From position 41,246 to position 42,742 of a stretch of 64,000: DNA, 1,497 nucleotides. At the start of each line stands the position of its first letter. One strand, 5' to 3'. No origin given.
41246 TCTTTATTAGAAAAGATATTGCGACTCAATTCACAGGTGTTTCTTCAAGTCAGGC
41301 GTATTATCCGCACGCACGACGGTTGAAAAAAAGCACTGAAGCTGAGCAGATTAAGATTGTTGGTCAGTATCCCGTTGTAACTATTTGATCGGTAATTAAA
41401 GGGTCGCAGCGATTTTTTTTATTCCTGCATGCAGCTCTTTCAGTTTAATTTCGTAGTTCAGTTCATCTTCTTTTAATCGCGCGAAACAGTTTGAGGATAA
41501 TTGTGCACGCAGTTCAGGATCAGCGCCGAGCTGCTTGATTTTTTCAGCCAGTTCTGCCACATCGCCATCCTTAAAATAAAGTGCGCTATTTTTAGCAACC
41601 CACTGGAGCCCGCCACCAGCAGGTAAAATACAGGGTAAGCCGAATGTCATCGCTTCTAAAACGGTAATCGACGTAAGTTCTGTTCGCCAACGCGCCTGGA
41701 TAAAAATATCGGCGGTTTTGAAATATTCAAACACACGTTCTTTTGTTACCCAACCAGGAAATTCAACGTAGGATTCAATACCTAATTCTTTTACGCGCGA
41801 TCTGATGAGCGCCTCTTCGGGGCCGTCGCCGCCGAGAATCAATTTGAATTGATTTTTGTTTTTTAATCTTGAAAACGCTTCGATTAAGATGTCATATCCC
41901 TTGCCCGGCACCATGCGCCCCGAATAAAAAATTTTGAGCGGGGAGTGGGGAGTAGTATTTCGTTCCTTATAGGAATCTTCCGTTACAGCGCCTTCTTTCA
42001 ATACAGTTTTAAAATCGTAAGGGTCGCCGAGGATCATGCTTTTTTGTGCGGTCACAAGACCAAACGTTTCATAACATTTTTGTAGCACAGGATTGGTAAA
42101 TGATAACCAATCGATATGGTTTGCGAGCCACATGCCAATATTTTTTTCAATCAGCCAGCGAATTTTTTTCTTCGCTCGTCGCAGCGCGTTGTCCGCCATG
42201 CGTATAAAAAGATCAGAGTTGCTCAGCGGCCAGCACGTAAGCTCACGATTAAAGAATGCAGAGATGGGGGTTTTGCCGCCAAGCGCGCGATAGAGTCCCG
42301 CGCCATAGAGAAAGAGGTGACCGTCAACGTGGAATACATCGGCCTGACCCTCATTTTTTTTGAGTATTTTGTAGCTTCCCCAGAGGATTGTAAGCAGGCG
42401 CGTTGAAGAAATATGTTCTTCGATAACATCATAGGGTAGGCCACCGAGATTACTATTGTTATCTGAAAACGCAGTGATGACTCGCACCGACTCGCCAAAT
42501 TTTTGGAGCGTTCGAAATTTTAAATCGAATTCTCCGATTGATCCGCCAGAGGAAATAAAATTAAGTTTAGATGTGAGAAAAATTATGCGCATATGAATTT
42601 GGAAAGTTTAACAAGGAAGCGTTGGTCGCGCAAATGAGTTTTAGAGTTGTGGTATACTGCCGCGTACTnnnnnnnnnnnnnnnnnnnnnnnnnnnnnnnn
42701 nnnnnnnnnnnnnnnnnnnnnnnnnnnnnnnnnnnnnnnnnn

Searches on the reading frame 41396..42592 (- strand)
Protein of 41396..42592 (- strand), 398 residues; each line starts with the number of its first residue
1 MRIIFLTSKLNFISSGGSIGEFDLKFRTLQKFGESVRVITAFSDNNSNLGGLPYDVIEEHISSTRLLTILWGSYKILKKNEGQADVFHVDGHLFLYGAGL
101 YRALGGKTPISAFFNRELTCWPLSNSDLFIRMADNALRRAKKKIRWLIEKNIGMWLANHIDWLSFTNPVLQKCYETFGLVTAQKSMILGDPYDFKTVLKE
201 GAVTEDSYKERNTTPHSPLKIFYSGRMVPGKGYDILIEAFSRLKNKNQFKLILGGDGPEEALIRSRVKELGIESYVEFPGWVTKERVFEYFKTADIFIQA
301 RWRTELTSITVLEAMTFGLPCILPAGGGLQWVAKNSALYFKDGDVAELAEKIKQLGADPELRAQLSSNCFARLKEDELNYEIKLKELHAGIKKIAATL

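Call 3: search_protein_families(library=pfam, proteins=[window:41396-42592:-], max_evalue=0.1)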
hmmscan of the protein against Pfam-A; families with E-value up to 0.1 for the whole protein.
window:41396-42592:- (398 aa): 5 families
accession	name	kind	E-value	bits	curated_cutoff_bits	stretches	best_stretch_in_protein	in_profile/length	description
PF00534.26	Glycos_transf_1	-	1.2e-31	110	26.4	1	207-368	4-168/172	Glycosyl transferases group 1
PF13692.12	Glyco_trans_1_4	-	9.4e-26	91.2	27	1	220-357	3-141/142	Glycosyl transferases group 1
PF13524.12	Glyco_trans_1_2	-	7.4e-06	26.4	25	1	240-383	6-138/144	Glycosyl transferase-like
PF20706.3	GT4-conflict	-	0.0011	18.5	26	1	202-329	181-316/385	Family 4 Glycosyltransferase in conflict systems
PF13439.12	Glyco_transf_4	-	0.085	13.3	28.5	0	28-146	14-124/170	Glycosyltransferase Family 4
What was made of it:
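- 41396..42592 (-): GT4 (GT-B) glycosyltransferase, 398 aa, convergent with ORF318; the two stop codons are 7 nt apart. Lineage-specific cargo gene 2. Pfam Glycos_transf_1 scores 110 bits and Glyco_trans_1_4 scores 91 bits (call 3).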

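Call 4: search_protein_families(library=ncbifam, proteins=[window:41396-42592:-], max_evalue=0.1)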
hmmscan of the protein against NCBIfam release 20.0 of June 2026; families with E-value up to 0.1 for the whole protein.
window:41396-42592:- (398 aa): 27 families (the best 25 are shown)
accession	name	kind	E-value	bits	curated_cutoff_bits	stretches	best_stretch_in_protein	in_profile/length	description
NF041876.1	EPS_EpsE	equivalog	6.4e-20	71.7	400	1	211-373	207-376/389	exopolysaccharide biosynthesis GT4 family glycosyltransferase EpsE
TIGR03999.1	thiol_BshA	equivalog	2.3e-16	59.7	273.7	1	234-375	215-355/375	N-acetyl-alpha-D-glucosaminyl L-malate synthase BshA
TIGR03088.1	stp2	hypoth_equivalog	2.6e-15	56.4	409.05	1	214-365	190-345/374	TIGR03088 family PEP-CTERM/XrtA system glycosyltransferase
TIGR04063.1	stp3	hypoth_equivalog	6e-15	55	442.05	1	221-369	216-371/397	TIGR04063 family PEP-CTERM/XrtA system glycosyltransferase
NF047684.1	TeichurnBiosyTuaC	equivalog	2e-14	53.4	550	1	199-375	200-371/391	teichuronic acid biosynthesis protein TuaC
TIGR04157.1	glyco_rSAM_CFB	subfamily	4.9e-13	48.8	400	1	220-336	229-342/406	TIGR04157 family glycosyltransferase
NF038295.1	EPS_HpsP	equivalog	6e-13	48.6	550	1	163-366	158-360/388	hormogonium polysaccharide biosynthesis glycosyltransferase HpsP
NF038298.1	EPS_HpsO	equivalog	1.3e-12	47.2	575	1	220-379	203-373/388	hormogonium polysaccharide biosynthesis glycosyltransferase HpsO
NF046085.1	XrtY_assoc_Gly1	equivalog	1.7e-12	46.9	400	1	206-376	197-367/387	XrtY-associated glycosyltransferase XYAG1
NF049988.1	MGlcDAGSynMgs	equivalog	2.2e-12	47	400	1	225-371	220-366/398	alpha-monoglucosyldiacylglycerol synthase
NF041879.1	EPS_EpsH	equivalog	1.3e-11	43.8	800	1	214-360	233-383/431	exopolysaccharide biosynthesis glycosyltransferase EpsH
NF007640.0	PRK10307.1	subfamily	6.6e-10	38.5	276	1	152-394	164-407/411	WcaI family glycosyltransferase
TIGR04005.1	wcaL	equivalog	1.1e-09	37.7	537.6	1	189-355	193-367/406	colanic acid biosynthesis glycosyltransferase WcaL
NF041010.1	glycosy_Agl16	equivalog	1.2e-09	37.6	575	1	203-372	165-331/352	glycosylation protein Agl16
NF007396.0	PRK09922.1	equivalog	6.2e-09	35.2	385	1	217-355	181-323/361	lipopolysaccharide 1,6-galactosyltransferase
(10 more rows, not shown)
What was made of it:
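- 41396..42592 (-): The best NCBIfam hits are EPS and teichuronic-acid GT4 enzymes, all far below their equivalog cutoffs (call 4).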

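Call 68: list_cluster_members(proteins=[P0001, P0121, window:41396-42592:-, window:43082-44269:+])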
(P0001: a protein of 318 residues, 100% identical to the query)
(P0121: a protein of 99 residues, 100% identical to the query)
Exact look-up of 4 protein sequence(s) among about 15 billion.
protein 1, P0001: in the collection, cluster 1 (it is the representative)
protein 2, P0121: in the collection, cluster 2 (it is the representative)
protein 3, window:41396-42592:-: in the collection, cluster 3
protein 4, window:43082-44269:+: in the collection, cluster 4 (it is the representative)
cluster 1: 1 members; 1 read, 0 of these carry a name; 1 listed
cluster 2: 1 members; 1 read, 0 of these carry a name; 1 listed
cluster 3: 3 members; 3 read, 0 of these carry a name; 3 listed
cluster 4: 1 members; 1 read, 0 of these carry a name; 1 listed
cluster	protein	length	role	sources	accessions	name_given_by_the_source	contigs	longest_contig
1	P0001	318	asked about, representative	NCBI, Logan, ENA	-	-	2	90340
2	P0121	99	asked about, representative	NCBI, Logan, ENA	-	-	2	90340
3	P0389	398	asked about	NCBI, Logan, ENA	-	-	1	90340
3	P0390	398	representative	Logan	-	-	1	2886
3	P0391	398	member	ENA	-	-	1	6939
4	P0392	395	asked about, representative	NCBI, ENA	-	-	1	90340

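Call 76: search_protein_families(library=padloc, proteins=[window:41396-42592:-], max_evalue=0.01)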
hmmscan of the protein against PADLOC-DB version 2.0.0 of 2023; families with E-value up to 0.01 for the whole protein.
window:41396-42592:- (398 aa): 0 families
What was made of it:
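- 41396..42592 (-): No PADLOC hit (call 76).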

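Call 77: search_protein_families(library=phrogs, proteins=[window:41396-42592:-], max_evalue=0.01)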
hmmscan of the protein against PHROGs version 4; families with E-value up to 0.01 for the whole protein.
window:41396-42592:- (398 aa): 2 families
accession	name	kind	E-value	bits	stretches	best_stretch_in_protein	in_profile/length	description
phrog_2170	-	moron, auxiliary metabolic gene and host takeover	2.4e-08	34.4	1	209-352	165-314/374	glycosyltransferase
phrog_21308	-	other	6.2e-08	32.2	1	207-371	235-403/735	radical SAM domain-containing protein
